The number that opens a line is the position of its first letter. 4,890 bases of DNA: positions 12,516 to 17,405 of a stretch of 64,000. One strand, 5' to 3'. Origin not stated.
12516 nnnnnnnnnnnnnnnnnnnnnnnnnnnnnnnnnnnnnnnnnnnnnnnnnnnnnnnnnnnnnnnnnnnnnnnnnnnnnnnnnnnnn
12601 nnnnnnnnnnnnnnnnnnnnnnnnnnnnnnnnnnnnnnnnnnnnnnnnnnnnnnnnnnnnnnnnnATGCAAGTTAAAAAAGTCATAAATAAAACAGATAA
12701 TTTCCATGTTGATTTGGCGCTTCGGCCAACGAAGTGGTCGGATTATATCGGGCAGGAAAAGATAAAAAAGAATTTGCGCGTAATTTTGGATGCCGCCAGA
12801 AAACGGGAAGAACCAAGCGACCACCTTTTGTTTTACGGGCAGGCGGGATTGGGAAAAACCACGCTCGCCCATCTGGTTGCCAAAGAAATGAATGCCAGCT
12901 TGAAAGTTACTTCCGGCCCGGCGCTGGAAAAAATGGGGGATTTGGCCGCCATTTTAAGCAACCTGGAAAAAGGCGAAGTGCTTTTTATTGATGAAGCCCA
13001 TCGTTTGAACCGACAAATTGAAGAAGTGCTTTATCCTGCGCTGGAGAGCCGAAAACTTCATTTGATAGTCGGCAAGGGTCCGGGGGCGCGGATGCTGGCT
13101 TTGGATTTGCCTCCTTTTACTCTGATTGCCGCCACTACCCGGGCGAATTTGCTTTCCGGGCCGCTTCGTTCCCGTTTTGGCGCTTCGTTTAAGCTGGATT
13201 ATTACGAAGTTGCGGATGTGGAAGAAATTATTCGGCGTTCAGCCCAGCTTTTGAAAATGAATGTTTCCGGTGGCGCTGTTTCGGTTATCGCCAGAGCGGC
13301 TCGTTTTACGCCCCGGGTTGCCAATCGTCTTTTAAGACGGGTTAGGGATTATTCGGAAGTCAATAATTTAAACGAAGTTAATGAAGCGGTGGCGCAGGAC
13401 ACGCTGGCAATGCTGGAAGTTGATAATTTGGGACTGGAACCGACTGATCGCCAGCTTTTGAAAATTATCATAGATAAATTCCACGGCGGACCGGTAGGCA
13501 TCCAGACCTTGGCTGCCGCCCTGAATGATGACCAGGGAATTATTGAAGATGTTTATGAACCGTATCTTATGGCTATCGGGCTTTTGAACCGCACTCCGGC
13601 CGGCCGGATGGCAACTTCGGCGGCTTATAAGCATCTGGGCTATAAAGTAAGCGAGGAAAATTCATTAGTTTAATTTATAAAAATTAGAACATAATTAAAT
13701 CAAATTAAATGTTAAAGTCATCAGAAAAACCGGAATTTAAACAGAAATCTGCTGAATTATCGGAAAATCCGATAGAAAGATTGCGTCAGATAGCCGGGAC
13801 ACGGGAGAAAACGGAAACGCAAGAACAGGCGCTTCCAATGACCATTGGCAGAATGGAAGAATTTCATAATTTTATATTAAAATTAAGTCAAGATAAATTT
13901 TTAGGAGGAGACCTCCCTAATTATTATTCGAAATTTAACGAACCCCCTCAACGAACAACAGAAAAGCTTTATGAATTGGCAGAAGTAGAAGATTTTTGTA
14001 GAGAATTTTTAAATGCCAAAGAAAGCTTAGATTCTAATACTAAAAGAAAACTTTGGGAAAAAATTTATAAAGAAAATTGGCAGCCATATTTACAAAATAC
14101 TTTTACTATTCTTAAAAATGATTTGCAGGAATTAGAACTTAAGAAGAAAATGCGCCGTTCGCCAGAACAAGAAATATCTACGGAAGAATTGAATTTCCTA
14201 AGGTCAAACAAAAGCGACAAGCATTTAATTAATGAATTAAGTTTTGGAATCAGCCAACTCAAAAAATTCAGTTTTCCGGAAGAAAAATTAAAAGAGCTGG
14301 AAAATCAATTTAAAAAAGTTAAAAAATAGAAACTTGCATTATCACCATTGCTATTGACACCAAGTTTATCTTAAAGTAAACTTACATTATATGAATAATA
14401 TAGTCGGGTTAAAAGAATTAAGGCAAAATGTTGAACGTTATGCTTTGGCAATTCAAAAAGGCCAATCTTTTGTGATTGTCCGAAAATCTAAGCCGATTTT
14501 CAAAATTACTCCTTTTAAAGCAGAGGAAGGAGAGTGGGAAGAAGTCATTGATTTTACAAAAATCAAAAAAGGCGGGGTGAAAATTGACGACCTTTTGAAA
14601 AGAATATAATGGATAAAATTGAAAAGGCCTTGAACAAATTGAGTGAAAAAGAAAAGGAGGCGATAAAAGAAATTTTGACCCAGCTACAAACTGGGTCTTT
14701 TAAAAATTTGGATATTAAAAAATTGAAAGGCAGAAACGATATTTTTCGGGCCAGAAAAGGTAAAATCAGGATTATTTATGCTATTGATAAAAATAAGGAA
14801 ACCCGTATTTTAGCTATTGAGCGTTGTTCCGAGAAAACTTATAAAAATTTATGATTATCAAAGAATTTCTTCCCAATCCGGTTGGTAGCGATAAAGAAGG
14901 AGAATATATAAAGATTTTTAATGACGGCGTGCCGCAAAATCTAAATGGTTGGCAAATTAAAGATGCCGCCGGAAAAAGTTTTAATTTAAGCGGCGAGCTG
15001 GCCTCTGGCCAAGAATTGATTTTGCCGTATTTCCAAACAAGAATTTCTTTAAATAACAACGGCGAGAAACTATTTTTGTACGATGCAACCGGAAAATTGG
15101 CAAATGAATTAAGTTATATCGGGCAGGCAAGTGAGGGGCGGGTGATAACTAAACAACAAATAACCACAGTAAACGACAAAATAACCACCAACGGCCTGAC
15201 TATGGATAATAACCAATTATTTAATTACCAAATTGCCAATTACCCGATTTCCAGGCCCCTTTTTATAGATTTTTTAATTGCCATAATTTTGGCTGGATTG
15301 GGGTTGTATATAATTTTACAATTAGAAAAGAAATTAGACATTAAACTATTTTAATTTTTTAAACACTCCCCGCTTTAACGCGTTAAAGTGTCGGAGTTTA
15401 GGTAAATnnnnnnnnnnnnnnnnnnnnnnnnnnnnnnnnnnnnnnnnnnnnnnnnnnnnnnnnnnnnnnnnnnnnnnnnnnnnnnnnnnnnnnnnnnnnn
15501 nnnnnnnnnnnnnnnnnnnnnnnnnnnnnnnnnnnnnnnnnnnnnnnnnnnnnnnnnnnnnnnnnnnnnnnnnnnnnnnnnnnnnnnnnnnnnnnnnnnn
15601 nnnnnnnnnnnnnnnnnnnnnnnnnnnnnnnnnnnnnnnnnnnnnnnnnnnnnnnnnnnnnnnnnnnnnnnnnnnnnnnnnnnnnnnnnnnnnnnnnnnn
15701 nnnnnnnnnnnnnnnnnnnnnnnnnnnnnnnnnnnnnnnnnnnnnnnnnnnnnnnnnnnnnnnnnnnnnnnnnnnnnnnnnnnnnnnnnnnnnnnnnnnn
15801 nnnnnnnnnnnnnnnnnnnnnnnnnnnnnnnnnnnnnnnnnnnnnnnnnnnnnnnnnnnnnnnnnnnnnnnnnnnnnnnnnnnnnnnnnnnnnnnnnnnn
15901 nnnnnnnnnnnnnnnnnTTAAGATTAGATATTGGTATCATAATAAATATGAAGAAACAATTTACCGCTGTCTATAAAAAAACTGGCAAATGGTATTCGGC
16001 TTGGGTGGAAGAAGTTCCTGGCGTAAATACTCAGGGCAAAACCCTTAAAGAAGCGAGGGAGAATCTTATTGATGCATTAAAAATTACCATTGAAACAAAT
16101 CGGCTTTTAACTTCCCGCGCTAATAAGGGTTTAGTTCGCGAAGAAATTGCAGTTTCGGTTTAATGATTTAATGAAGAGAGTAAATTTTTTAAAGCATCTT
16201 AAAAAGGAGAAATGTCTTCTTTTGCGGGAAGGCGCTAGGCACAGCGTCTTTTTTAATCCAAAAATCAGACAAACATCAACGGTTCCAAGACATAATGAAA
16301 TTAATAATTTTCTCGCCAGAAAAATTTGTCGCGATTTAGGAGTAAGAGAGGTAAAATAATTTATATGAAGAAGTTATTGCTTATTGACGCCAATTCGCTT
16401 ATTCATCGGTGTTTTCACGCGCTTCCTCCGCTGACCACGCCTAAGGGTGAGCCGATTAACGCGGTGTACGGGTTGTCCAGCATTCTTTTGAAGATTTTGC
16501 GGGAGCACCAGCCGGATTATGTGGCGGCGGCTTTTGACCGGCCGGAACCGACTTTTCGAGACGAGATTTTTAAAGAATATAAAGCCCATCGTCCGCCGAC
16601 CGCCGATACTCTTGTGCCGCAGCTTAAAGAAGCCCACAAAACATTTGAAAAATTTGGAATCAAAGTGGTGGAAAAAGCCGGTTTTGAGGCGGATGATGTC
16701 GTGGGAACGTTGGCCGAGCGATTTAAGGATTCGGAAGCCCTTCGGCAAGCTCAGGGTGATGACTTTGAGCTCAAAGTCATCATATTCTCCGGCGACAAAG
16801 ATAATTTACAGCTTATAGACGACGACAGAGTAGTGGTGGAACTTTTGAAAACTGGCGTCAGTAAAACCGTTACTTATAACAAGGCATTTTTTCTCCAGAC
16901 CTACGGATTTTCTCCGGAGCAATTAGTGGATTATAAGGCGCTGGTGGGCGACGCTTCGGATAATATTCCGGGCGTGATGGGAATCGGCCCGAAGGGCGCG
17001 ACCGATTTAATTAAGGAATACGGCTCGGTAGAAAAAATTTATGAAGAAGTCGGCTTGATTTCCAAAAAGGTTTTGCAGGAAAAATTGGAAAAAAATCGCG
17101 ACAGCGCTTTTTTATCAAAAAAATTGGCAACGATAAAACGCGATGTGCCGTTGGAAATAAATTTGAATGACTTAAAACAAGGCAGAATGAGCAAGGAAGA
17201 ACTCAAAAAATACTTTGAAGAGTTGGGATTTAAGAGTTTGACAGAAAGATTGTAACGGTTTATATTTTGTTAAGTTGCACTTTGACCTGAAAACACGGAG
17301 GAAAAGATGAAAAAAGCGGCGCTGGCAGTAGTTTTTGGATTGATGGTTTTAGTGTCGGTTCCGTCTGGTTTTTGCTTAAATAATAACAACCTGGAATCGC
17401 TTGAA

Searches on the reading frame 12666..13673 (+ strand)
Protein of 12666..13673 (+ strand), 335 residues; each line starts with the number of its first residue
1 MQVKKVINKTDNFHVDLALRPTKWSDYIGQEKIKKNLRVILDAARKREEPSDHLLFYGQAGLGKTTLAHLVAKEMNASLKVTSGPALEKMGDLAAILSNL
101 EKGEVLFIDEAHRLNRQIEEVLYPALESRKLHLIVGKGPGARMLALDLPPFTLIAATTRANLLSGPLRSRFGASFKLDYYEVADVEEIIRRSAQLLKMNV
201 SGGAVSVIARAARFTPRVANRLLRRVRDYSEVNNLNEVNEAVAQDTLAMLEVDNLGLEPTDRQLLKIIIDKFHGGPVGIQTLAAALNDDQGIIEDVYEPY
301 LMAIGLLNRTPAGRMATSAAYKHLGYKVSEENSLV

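Call 47: search_protein_families(library=pfam, proteins=[window:12666-13673:+], max_evalue=0.00001)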
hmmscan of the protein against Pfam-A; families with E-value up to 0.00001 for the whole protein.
window:12666-13673:+ (335 aa): 5 families
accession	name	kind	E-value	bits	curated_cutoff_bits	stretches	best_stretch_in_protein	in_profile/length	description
PF05496.18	RuvB_N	-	1e-68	230.5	27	1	19-177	1-159/159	Holliday junction DNA helicase RuvB P-loop domain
PF17864.7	AAA_lid_4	-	7.2e-24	83.8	27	1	180-253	1-74/74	RuvB AAA lid domain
PF05491.19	RuvB_C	-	3.5e-23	81.8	24.7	1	255-324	2-71/72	RuvB C-terminal winged helix domain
PF00004.35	AAA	-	1.9e-18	67.6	21.2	1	54-178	1-130/131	ATPase family associated with various cellular activities (AAA)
PF07728.20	AAA_5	-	3.5e-10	40.5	22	1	53-171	1-139/139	AAA domain (dynein-related subfamily)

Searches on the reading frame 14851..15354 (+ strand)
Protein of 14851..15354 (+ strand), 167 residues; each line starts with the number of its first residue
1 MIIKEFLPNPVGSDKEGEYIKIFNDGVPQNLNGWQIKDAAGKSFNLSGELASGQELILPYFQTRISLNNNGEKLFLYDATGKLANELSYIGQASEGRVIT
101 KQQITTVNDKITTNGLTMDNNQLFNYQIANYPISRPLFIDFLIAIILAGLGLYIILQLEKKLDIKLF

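Call 67: search_protein_families(library=pfam, proteins=[window:14851-15354:+], max_evalue=0.0001)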
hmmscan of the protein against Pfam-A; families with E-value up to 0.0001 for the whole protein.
window:14851-15354:+ (167 aa): 1 family
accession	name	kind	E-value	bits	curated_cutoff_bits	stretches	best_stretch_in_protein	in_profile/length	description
PF00932.25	LTD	-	2.9e-10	40.9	34.3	1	2-90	9-108/109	Lamin Tail Domain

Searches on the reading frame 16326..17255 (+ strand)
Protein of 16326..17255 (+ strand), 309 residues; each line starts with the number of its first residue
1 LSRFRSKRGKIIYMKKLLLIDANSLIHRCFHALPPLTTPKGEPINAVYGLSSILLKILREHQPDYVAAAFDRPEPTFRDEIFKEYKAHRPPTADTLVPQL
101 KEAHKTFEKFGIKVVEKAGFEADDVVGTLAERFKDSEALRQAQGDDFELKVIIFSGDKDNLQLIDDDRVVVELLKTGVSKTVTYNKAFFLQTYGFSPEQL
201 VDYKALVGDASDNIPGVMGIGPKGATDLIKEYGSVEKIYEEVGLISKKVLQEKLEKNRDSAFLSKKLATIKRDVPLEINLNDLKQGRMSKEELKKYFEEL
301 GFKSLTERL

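Call 47: search_protein_families(library=pfam, proteins=[window:16326-17255:+], max_evalue=0.00001)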
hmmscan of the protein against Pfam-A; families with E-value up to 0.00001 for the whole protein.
window:16326-17255:+ (309 aa): 2 families
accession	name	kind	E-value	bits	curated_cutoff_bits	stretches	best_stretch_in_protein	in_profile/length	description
PF02739.22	5_3_exonuc_N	-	5.8e-50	169.6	34.3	1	16-194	1-164/164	5'-3' exonuclease, N-terminal resolvase-like domain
PF01367.25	5_3_exonuc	-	7.9e-35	119.7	40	1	196-289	2-95/97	5'-3' exonuclease, C-terminal SAM fold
